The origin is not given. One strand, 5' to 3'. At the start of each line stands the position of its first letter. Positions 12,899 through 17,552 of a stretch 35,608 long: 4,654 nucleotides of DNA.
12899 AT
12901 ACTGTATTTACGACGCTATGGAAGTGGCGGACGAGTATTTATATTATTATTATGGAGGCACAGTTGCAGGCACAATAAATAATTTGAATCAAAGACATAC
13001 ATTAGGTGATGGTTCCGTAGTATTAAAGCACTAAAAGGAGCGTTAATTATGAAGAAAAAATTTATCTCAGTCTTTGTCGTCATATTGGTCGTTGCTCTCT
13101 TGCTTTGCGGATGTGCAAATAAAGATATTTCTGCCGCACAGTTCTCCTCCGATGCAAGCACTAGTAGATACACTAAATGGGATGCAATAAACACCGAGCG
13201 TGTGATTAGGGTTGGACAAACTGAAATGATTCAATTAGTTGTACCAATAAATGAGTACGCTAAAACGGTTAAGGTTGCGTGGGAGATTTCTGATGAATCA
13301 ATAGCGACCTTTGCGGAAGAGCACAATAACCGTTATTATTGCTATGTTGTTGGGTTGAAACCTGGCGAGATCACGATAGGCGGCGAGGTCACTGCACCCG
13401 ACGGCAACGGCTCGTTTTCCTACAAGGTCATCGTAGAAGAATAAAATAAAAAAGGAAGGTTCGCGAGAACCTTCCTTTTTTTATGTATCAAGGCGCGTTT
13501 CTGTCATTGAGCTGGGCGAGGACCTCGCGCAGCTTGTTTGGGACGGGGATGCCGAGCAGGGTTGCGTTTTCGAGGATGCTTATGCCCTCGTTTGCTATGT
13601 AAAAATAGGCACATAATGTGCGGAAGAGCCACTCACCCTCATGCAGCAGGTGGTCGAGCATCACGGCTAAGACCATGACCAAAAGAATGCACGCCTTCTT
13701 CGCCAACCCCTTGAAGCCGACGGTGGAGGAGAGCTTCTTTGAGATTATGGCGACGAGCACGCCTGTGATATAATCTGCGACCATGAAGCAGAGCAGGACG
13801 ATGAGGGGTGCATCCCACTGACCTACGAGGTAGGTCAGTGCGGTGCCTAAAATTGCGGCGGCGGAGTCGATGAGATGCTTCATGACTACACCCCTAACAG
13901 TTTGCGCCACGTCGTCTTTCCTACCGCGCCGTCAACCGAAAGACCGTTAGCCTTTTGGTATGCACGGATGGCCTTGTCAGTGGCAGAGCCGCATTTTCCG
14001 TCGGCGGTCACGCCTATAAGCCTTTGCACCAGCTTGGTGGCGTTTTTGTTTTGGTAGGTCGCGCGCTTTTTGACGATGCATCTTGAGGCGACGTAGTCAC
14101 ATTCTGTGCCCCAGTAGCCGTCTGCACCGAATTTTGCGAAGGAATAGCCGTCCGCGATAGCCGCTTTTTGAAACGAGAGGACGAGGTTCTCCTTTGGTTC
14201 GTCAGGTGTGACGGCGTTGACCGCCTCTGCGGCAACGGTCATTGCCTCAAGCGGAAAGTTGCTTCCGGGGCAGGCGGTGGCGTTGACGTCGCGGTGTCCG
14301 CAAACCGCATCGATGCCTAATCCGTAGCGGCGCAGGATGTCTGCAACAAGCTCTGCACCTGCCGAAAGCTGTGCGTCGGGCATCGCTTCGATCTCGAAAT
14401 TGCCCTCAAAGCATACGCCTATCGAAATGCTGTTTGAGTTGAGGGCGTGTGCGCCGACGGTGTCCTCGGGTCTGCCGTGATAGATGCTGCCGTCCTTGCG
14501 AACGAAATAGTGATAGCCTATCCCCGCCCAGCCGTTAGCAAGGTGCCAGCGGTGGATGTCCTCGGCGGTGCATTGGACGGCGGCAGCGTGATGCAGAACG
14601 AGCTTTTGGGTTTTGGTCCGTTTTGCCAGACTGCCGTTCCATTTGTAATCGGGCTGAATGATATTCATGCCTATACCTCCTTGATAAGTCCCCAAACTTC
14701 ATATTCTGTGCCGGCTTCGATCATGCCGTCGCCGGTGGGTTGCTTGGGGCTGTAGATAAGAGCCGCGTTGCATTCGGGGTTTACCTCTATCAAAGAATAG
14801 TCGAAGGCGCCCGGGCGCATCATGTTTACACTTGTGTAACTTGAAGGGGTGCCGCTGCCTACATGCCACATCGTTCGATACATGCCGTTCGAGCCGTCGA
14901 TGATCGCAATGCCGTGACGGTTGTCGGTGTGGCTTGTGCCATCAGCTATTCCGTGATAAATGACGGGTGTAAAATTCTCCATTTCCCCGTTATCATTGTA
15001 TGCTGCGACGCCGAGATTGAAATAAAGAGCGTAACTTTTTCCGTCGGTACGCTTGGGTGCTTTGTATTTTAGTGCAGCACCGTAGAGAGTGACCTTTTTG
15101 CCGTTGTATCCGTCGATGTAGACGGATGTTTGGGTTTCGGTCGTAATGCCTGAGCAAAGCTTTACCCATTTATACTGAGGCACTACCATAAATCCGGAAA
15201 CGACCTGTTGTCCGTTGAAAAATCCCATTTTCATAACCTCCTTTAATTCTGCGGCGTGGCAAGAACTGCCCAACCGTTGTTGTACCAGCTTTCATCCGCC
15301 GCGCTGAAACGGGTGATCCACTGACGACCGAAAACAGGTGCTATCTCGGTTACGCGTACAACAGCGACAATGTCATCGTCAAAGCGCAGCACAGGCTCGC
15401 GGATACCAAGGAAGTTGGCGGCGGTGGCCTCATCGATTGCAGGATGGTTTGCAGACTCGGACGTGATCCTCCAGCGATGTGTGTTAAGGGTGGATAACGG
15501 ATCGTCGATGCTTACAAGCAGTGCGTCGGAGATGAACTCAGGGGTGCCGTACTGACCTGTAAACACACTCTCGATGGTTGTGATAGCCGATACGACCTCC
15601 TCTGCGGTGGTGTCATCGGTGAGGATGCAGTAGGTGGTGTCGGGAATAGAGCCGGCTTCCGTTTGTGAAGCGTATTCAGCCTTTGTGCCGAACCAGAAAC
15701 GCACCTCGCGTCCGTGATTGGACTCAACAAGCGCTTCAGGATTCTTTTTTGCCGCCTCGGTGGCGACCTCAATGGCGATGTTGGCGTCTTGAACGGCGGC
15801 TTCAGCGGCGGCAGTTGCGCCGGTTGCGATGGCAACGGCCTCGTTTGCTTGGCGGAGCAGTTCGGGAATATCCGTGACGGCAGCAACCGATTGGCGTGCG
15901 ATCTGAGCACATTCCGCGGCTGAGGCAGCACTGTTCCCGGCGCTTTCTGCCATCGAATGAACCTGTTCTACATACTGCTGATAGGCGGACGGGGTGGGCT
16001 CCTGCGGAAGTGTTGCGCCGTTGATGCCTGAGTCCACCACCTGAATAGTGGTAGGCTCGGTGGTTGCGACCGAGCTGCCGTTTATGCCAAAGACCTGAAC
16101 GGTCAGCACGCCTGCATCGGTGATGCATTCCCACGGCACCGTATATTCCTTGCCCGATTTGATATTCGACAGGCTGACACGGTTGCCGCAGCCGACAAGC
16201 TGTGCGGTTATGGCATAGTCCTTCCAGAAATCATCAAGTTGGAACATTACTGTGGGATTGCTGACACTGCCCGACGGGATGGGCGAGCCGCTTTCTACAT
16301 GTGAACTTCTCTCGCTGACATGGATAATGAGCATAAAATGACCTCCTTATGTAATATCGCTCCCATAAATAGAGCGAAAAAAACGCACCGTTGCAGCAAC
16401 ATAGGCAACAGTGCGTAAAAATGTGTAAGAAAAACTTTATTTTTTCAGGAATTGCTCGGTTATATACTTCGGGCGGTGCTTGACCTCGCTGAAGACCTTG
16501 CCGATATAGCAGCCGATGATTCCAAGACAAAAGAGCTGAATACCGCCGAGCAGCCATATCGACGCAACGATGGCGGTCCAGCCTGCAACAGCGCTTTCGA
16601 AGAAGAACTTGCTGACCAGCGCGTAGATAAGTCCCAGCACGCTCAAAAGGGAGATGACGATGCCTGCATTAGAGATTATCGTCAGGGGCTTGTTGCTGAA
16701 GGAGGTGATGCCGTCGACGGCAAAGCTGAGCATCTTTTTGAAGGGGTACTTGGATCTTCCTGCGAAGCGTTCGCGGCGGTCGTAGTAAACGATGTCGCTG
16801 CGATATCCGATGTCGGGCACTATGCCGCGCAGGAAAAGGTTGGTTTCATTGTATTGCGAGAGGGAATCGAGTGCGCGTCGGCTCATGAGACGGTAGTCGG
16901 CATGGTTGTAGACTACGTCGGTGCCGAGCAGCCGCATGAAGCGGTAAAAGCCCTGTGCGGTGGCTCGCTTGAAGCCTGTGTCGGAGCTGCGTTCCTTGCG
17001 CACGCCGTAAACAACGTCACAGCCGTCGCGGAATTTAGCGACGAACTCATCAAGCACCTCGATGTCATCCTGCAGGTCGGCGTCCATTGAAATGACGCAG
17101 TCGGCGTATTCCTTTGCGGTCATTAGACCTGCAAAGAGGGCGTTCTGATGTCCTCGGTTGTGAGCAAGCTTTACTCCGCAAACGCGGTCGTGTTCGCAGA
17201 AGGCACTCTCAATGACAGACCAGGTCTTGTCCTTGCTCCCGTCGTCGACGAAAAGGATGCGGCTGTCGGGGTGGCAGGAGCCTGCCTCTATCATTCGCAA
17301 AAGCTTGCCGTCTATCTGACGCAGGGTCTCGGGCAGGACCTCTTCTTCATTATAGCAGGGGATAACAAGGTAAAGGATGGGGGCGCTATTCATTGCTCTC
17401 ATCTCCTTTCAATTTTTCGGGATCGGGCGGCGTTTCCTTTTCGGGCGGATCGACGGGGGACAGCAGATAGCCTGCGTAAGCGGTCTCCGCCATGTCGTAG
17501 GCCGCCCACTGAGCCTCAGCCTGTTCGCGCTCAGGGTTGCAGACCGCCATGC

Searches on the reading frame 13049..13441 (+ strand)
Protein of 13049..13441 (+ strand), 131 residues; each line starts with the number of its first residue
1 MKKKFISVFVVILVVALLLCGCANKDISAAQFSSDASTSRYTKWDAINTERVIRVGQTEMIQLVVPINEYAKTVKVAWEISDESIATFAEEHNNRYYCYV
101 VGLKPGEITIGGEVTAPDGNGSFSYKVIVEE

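Call 11: search_protein_families(library=pfam, proteins=[window:13049-13441:+], max_evalue=0.01)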
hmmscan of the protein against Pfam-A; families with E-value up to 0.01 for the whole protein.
window:13049-13441:+ (131 aa): 0 families

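Call 12: search_protein_families(library=phrogs, proteins=[window:13049-13441:+], max_evalue=0.001)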
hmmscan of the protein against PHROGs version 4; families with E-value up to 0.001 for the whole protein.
window:13049-13441:+ (131 aa): 1 family
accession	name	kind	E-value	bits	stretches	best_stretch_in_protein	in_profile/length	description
phrog_10059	-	unknown function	5.4e-05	23.1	1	54-113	197-246/345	-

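Call 91: search_protein_families(library=padloc, proteins=[window:13049-13441:+], max_evalue=0.01)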
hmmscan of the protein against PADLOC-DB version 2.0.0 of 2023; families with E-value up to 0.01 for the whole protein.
window:13049-13441:+ (131 aa): 0 families

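Call 96: search_protein_families(library=pfam, alignment_id=A5, max_evalue=1)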
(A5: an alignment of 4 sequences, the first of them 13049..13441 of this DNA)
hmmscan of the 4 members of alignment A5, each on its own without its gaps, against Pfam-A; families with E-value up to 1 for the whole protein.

A. member 1, window:13049-13441:+ (131 aa): 2 families
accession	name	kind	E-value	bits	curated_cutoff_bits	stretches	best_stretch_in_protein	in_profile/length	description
PF20101.4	DUF6491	-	0.026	15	27.5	1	8-53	4-62/138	Family of unknown function (DUF6491)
PF02368.24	Big_2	-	0.086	13.2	22.8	1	71-122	31-74/79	Bacterial Ig-like domain (group 2)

B. families by the number of members that match (of 4 scanned): 10 families
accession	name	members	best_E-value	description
PF02368.24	Big_2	2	0.0028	Bacterial Ig-like domain (group 2)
PF14296.11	O-ag_pol_Wzy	1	0.0062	O-antigen polysaccharide polymerase Wzy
PF00859.23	CTF_NFI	1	0.0095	CTF/NF-I family transcription modulation region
PF20101.4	DUF6491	1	0.026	Family of unknown function (DUF6491)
PF22251.1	PFF1_TM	1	0.032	Vacuolar membrane protease, transmembrane domain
PF24561.1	TRAPPC8_C_arth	1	0.041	TRAPPC8, C-terminal, arthropods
PF25485.1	DUF7908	1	0.054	Domain of unknown function (DUF7908)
PF02862.22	DDHD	1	0.33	DDHD domain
PF16370.11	MetallophosC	1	0.36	C terminal of Calcineurin-like phosphoesterase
PF15326.11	TEX15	1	0.68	Testis expressed sequence 15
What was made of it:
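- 13049..13444 (+): Partner gene encoding a 131-aa lipoprotein (lipobox LLLCGC) with a sub-threshold Big_2-like Ig domain. It starts 14 nt after the peptidase stop codon. Big_2 E 0.086 here, 0.0028 at best among relatives (call 96).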

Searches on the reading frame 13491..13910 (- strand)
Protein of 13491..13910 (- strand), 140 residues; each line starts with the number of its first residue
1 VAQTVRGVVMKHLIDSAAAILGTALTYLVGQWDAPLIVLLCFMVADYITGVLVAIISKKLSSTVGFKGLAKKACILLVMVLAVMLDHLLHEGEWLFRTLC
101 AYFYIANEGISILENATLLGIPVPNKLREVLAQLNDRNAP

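Call 11: search_protein_families(library=pfam, proteins=[window:13491-13910:-], max_evalue=0.01)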
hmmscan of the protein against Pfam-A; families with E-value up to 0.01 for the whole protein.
window:13491-13910:- (140 aa): 1 family
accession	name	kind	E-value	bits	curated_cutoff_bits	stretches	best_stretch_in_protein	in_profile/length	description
PF05105.17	Phage_holin_4_1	-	5.9e-43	146.1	22.2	1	24-136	2-116/116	Bacteriophage holin family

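Call 12: search_protein_families(library=phrogs, proteins=[window:13491-13910:-], max_evalue=0.001)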
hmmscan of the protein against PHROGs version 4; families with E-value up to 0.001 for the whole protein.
window:13491-13910:- (140 aa): 4 families
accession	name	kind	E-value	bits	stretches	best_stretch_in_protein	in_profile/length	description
phrog_199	-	lysis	1e-26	94.8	1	10-138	4-131/545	holin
phrog_16802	-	unknown function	6e-17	62.2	1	78-136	1-59/74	-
phrog_21233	-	unknown function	2.5e-15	57.3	1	18-76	12-70/72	-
phrog_37799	-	unknown function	0.00013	23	1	103-136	6-39/52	-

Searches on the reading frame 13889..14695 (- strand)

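Call 11: search_protein_families(library=pfam, proteins=[window:13889-14695:-], max_evalue=0.01)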
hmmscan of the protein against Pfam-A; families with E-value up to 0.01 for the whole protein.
window:13889-14695:- (269 aa): 3 families
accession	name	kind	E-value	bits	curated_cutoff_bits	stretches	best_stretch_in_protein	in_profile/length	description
PF01510.30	Amidase_2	-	8.3e-25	88.1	26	1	28-144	4-130/131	N-acetylmuramoyl-L-alanine amidase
PF01471.23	PG_binding_1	-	5e-11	43.1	23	1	230-266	21-57/57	Putative peptidoglycan binding domain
PF09374.15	PG_binding_3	-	0.0012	19.4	24.6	0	218-245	1-33/76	Predicted Peptidoglycan domain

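Call 12: search_protein_families(library=phrogs, proteins=[window:13889-14695:-], max_evalue=0.001)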
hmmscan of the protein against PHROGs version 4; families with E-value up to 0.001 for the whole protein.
window:13889-14695:- (269 aa): 18 families
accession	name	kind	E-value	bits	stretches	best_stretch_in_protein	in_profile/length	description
phrog_1493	-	lysis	1.7e-49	170.1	1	19-267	23-306/394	endolysin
phrog_35436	-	lysis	1.1e-45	157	1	10-152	1-143/266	amidase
phrog_822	-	lysis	2.1e-36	126.7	1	11-148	6-150/215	amidase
phrog_1794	-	lysis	4.3e-18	66.8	1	26-168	53-204/336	amidase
phrog_670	-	lysis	5.9e-15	56.2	1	20-149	104-239/596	endolysin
phrog_7698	-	lysis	1.9e-12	48.6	1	20-162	14-156/316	endolysin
phrog_3088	-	lysis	3.2e-12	47.7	1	13-148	8-145/248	amidase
phrog_833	-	lysis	4.5e-12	47.3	1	13-145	14-150/294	endolysin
phrog_2338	-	lysis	4.9e-12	46.9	1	13-146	12-149/346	endolysin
phrog_880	-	lysis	5.4e-12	46.8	1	80-266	253-431/435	endolysin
phrog_19265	-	unknown function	1.9e-11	45.2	1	27-148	22-146/293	-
phrog_2649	-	lysis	2e-11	45.3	1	209-268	177-237/261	endolysin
phrog_9611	-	lysis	7.8e-09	36.5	1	13-151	8-156/246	endolysin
phrog_17214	-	lysis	3.5e-07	31.2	1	229-268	272-314/322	endolysin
phrog_14048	-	lysis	6.7e-07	30.3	1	27-147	25-156/305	endolysin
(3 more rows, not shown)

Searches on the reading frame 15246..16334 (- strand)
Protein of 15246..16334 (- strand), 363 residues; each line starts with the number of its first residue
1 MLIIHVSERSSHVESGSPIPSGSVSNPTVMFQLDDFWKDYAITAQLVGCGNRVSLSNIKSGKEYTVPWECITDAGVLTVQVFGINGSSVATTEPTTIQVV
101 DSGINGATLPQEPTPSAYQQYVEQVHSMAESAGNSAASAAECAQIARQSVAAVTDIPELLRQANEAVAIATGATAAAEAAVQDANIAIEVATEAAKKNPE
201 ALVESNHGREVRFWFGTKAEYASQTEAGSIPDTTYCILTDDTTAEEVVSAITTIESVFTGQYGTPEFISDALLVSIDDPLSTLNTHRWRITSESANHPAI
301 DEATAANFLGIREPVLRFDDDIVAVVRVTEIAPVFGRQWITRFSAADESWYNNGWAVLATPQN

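Call 11: search_protein_families(library=pfam, proteins=[window:15246-16334:-], max_evalue=0.01)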
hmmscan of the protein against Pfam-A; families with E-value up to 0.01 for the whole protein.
window:15246-16334:- (363 aa): 0 families

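Call 12: search_protein_families(library=phrogs, proteins=[window:15246-16334:-], max_evalue=0.001)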
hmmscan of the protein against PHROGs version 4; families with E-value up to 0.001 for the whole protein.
window:15246-16334:- (363 aa): 2 families
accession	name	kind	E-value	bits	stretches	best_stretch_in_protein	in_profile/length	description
phrog_25979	-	unknown function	0.00013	21.8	1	24-155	24-159/521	-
phrog_2636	-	tail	0.00036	20.6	1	122-209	103-192/568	tail fiber protein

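Call 91: search_protein_families(library=padloc, proteins=[window:15246-16334:-], max_evalue=0.01)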
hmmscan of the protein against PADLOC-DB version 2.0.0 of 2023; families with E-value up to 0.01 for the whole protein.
window:15246-16334:- (363 aa): 2 families
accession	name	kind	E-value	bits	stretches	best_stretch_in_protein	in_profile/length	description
PDLC02843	DpdE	-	0.00021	17.3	1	120-212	978-1072/1091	DpdE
PDLC00553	JetC2|JetC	-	0.0069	12.3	1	102-252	410-550/1361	DUF3584 domain; MukB-like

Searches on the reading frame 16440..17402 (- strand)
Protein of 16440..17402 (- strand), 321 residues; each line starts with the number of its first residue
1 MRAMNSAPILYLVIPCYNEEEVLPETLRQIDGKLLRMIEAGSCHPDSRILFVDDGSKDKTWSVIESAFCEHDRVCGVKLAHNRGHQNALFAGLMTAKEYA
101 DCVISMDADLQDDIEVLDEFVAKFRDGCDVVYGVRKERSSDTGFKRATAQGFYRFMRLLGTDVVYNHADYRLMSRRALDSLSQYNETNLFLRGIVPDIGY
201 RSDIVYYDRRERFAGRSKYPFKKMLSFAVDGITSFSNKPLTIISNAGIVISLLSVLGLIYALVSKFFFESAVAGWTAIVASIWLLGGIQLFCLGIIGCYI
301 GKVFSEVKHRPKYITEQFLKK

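Call 11: search_protein_families(library=pfam, proteins=[window:16440-17402:-], max_evalue=0.01)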
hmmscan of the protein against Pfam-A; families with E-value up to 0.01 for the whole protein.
window:16440-17402:- (321 aa): 2 families
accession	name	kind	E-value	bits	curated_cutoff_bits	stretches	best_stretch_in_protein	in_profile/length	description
PF00535.33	Glycos_transf_2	-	1.2e-26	94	23.3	1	12-180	2-166/168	Glycosyl transferase family 2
PF13641.12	Glyco_tranf_2_3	-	0.00018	22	27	1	10-132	3-120/230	Glycosyltransferase like family 2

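Call 12: search_protein_families(library=phrogs, proteins=[window:16440-17402:-], max_evalue=0.001)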
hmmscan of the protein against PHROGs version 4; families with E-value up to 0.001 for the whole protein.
window:16440-17402:- (321 aa): 2 families
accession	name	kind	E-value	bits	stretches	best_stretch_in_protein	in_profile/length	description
phrog_841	-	moron, auxiliary metabolic gene and host takeover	8.7e-97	325.3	1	10-316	4-304/309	GtrB-like O-antigen conversion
phrog_34335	-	moron, auxiliary metabolic gene and host takeover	8.5e-64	217.3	1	11-316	4-302/825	GtrB glycosyltransferase for O-antigen conversion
